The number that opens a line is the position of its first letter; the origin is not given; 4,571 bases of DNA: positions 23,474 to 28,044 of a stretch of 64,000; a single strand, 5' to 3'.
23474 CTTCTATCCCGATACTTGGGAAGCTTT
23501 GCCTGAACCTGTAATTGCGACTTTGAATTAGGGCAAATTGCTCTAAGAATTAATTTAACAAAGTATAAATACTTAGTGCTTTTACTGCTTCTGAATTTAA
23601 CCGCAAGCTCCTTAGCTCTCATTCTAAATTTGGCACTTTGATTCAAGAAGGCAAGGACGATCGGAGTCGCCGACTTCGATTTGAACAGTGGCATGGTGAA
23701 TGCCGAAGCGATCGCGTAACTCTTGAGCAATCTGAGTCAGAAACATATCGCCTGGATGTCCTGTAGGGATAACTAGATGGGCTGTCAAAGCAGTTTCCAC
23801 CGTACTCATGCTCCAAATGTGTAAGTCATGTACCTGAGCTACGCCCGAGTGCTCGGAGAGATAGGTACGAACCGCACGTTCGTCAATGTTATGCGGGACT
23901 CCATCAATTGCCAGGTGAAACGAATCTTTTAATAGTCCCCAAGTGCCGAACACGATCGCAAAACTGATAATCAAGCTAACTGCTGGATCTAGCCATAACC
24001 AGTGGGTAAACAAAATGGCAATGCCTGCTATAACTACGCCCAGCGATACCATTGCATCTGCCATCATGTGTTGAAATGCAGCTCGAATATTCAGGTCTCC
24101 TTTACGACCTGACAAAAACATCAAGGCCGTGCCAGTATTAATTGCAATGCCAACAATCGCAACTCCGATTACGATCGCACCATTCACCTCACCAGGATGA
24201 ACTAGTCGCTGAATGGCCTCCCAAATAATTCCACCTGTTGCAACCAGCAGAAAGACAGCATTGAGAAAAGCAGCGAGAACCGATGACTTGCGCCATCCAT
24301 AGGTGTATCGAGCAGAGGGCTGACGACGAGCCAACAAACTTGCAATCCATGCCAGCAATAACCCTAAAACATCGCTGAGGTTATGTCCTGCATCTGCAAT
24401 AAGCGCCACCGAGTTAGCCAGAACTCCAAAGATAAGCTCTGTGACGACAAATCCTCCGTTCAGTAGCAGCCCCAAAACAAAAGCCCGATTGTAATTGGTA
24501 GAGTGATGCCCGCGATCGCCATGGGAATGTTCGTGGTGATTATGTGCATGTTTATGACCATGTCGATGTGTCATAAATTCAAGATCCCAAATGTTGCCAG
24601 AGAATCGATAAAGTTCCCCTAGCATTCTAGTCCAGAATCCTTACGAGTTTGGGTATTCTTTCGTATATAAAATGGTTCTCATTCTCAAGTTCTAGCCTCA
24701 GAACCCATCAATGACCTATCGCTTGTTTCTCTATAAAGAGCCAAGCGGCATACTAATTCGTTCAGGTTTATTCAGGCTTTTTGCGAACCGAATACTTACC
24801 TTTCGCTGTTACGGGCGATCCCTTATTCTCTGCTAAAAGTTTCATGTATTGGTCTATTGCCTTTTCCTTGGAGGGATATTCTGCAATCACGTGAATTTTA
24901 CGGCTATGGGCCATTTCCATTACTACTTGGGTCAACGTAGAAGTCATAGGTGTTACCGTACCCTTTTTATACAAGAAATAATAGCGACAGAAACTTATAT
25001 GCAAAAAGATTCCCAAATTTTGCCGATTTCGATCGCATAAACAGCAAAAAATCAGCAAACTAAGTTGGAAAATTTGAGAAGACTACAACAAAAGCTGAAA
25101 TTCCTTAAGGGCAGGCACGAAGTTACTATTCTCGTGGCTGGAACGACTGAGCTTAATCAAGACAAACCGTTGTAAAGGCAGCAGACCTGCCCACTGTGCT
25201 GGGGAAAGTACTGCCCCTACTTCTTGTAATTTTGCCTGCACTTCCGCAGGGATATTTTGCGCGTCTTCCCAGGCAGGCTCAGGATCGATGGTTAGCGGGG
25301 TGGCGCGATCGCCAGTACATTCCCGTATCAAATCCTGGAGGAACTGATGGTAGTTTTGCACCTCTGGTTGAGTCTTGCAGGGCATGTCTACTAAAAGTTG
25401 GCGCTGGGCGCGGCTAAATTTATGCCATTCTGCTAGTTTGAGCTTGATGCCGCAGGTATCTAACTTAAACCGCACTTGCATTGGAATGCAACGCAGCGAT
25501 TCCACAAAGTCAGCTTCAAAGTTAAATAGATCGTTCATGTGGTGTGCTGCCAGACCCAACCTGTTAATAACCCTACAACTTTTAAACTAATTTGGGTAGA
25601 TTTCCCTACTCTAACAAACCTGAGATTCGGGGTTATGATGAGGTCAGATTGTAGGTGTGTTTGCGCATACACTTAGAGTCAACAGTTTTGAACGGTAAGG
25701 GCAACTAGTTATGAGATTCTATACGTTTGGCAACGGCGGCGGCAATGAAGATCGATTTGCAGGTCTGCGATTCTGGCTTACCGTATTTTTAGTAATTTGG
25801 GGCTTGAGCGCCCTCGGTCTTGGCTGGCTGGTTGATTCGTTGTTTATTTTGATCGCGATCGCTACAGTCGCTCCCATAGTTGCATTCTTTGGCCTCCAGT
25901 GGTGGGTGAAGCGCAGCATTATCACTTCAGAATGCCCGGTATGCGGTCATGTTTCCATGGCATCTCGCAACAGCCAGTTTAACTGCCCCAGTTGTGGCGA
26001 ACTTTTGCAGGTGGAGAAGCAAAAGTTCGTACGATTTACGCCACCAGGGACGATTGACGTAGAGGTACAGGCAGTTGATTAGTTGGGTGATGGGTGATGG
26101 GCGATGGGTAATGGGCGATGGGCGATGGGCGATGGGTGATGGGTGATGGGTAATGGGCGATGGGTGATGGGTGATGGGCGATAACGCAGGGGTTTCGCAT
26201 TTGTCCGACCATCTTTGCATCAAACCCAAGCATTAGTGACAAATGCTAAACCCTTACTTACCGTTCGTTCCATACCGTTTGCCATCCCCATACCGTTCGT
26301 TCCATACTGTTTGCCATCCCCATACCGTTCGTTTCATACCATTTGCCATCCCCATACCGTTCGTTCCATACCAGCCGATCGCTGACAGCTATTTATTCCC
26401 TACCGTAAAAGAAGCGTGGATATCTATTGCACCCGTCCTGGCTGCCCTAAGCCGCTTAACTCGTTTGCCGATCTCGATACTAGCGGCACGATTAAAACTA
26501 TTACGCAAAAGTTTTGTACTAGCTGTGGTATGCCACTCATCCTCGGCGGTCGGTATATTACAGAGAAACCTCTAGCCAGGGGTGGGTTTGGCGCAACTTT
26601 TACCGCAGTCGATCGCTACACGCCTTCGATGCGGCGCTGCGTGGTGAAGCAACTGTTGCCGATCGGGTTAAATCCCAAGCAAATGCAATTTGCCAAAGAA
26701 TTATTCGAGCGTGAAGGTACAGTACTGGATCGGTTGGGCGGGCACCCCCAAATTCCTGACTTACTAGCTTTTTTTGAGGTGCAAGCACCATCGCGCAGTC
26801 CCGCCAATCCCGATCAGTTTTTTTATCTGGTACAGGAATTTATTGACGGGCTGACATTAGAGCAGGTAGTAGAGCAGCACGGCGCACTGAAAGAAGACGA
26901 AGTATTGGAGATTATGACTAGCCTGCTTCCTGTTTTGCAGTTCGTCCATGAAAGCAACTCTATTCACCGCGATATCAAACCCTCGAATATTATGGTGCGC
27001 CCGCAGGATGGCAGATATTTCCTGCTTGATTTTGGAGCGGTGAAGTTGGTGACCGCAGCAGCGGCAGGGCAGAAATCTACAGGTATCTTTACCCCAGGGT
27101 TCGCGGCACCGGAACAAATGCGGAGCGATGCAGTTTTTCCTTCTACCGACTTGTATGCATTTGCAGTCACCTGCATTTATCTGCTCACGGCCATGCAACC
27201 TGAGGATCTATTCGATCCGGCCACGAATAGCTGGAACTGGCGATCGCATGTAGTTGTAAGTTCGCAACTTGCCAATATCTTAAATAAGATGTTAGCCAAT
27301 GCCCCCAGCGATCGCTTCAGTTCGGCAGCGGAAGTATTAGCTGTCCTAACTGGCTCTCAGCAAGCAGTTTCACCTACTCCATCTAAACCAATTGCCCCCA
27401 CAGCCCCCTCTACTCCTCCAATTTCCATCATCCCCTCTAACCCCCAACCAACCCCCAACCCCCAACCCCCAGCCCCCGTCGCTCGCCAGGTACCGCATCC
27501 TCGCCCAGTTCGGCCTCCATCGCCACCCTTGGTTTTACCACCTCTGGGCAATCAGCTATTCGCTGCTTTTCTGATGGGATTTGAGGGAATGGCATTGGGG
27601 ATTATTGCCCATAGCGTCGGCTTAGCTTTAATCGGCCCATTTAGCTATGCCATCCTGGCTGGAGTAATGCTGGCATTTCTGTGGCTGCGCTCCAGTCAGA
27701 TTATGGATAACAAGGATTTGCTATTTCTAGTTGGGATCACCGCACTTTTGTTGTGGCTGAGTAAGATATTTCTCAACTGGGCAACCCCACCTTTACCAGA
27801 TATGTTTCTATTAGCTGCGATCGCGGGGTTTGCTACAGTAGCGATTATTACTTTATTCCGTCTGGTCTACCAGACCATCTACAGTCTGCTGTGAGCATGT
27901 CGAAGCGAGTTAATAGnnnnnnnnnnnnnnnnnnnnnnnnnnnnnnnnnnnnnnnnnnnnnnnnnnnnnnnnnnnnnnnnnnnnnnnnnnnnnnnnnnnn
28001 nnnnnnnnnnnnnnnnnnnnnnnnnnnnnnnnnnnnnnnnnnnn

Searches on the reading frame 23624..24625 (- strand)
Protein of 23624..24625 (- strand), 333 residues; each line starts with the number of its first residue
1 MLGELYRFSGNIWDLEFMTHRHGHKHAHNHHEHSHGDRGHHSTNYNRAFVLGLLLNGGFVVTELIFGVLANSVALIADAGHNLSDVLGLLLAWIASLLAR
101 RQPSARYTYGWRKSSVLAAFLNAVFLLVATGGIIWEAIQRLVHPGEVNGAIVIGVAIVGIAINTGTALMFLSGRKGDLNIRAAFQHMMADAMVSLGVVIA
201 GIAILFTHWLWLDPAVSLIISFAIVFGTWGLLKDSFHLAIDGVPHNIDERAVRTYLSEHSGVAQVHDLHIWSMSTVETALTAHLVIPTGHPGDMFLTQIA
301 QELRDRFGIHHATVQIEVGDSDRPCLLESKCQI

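Call 19: search_protein_families(library=pfam, proteins=[window:23624-24625:-], max_evalue=0.0001)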
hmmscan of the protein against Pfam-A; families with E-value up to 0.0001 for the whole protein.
window:23624-24625:- (333 aa): 2 families
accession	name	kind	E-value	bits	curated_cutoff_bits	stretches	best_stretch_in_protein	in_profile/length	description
PF01545.26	Cation_efflux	-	6.4e-44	150.5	26.6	1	51-237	3-195/198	Cation efflux family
PF16916.11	ZT_dimer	-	1.7e-14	54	26.7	1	244-317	1-76/78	Dimerisation domain of Zinc Transporter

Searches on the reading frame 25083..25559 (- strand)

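Call 3: search_protein_families(library=pfam, proteins=[window:25083-25559:-], max_evalue=0.01)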
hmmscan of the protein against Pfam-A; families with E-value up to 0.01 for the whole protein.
window:25083-25559:- (158 aa): 1 family
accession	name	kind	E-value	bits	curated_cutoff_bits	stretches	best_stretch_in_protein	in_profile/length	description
PF09655.15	Nitr_red_assoc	-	1.2e-63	214.2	25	1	11-154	1-144/144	Conserved nitrate reductase-associated protein (Nitr_red_assoc)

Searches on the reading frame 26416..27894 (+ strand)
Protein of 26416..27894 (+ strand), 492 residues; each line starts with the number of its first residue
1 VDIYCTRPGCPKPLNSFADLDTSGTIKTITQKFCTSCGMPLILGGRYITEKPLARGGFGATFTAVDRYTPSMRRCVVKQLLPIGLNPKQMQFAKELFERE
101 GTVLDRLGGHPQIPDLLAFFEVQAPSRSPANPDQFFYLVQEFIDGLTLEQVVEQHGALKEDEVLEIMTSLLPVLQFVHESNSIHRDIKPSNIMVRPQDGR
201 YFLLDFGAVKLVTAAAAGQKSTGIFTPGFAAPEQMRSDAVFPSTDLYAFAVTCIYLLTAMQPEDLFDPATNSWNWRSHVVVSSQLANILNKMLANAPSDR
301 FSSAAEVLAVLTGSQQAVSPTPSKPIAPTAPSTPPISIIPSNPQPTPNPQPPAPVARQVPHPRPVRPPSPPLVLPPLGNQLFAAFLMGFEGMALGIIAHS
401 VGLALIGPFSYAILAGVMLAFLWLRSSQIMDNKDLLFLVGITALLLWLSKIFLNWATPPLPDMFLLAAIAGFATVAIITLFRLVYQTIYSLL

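Call 3: search_protein_families(library=pfam, proteins=[window:26416-27894:+], max_evalue=0.01)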
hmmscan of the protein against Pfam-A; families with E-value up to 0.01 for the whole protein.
window:26416-27894:+ (492 aa): 4 families
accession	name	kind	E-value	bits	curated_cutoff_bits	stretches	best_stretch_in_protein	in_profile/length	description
PF00069.31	Pkinase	-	1.1e-30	107.4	31.7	1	49-307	3-257/263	Protein kinase domain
PF07714.23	PK_Tyr_Ser-Thr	-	1.8e-15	57.4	23.1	1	50-290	4-238/258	Protein tyrosine and serine/threonine kinase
PF03109.22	ABC1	-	7.6e-06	25.7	22.9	1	137-213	144-218/244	ABC1 atypical kinase-like domain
PF01636.29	APH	-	0.00065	20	23.2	0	182-208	170-196/239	Phosphotransferase enzyme family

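Call 4: search_protein_families(library=ncbifam, proteins=[window:26416-27894:+], max_evalue=0.001)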
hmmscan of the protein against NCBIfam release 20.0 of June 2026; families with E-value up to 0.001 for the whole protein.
window:26416-27894:+ (492 aa): 17 families
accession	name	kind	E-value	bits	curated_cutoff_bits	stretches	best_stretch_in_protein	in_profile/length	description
NF047741.1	antiphage_MADS6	equivalog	1.1e-34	119.9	460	2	80-325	226-471/612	methylation-associated defense system protein kinase MAD6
NF038150.1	lanthi_synth_IV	equivalog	4.2e-34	118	650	1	38-321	182-460/851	class IV lanthionine synthetase LanL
NF033483.0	PknB_PASTA_kin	equivalog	5.1e-33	114.9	450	1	41-342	3-297/563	Stk1 family PASTA domain-containing Ser/Thr kinase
TIGR03903.1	TOMM_kin_cyc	equivalog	2.1e-23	82.2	705.75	1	96-259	24-185/1267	TOMM system kinase/cyclase fusion protein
NF052427.1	StpK7MSMEG_1200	equivalog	1.3e-17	63.5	900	1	45-263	7-209/601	serine/threonine protein kinase StpK7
NF038151.1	lanthi_synth_III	equivalog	6.8e-17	61.1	575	1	73-269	246-435/833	class III lanthionine synthetase LanKC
NF045510.1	4Cys_prefix_kin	domain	2.5e-13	50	24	1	4-41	1-26/26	4-Cys prefix domain-containing protein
NF053615.1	SerThrKinAfsKStmc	equivalog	7.3e-10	38.1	1300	1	138-262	89-212/809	protein serine/threonine kinase AfsK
NF033442.0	BREX_PglW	equivalog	1.7e-09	36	990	1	83-206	545-657/1391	BREX system serine/threonine kinase PglW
NF058632.1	SerThrKinPrkT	equivalog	2.8e-08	33.1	280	1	135-312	94-259/322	serine/threonine protein kinase PrkT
NF043056.1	T4SS_LegK1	equivalog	4.9e-08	32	550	1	119-251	137-278/516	Dot/Icm T4SS effector kinase LegK1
NF009651.0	PRK13184.1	equivalog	1.4e-06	26.5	839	1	162-308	114-284/932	serine/threonine-protein kinase PknD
NF011460.0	PRK14879.1-1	equivalog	1.8e-05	24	199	1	132-210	83-158/232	Kae1-associated kinase Bud32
TIGR03724.2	arch_bud32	equivalog_domain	2.5e-05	23.9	125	1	122-209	55-131/193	KEOPS complex kinase/ATPase Bud32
NF011463.0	PRK14879.1-4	equivalog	0.00017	21.1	188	1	122-211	80-162/237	Kae1-associated kinase Bud32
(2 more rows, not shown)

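Call 20: search_protein_families(library=padloc, proteins=[window:26416-27894:+], max_evalue=0.001)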
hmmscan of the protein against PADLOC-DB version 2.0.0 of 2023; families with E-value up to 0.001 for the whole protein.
window:26416-27894:+ (492 aa): 34 families (the best 25 are shown)
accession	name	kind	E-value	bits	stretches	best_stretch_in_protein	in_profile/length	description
PDLC04044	PD-T4-6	-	7.1e-96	319.6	1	4-330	3-308/372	-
PDLC04062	PD-T4-6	-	1.2e-89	299.5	1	30-315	17-294/450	-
PDLC04045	PD-T4-6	-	6.5e-83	276.6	1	33-316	21-300/350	-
PDLC04051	PD-T4-6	-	7.2e-64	214.4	1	4-316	3-296/476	-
PDLC04042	PD-T4-6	-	7.1e-43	145.3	1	42-317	6-275/292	-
PDLC04054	PD-T4-6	-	8.1e-36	122.1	1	42-350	8-308/347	-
PDLC04053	PD-T4-6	-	3.5e-35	120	1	45-326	9-284/311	-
PDLC03920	MkoA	-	7.8e-33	111.8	1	45-319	8-282/1112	-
PDLC04138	mad6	-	2.7e-32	110.5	1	43-332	49-331/659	mads_6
PDLC04061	PD-T4-6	-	8.9e-31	105.9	1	40-317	11-286/510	-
PDLC04057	PD-T4-6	-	7.1e-30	102.4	1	42-312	5-268/443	-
PDLC04060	PD-T4-6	-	5e-29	99.5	1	42-263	5-209/486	-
PDLC04047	PD-T4-6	-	2e-28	97.4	1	45-312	10-270/327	-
PDLC04039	PD-T4-6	-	2.3e-28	97.4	1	45-371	14-349/458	-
PDLC04041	PD-T4-6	-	2.5e-28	97.5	1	44-313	27-292/443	-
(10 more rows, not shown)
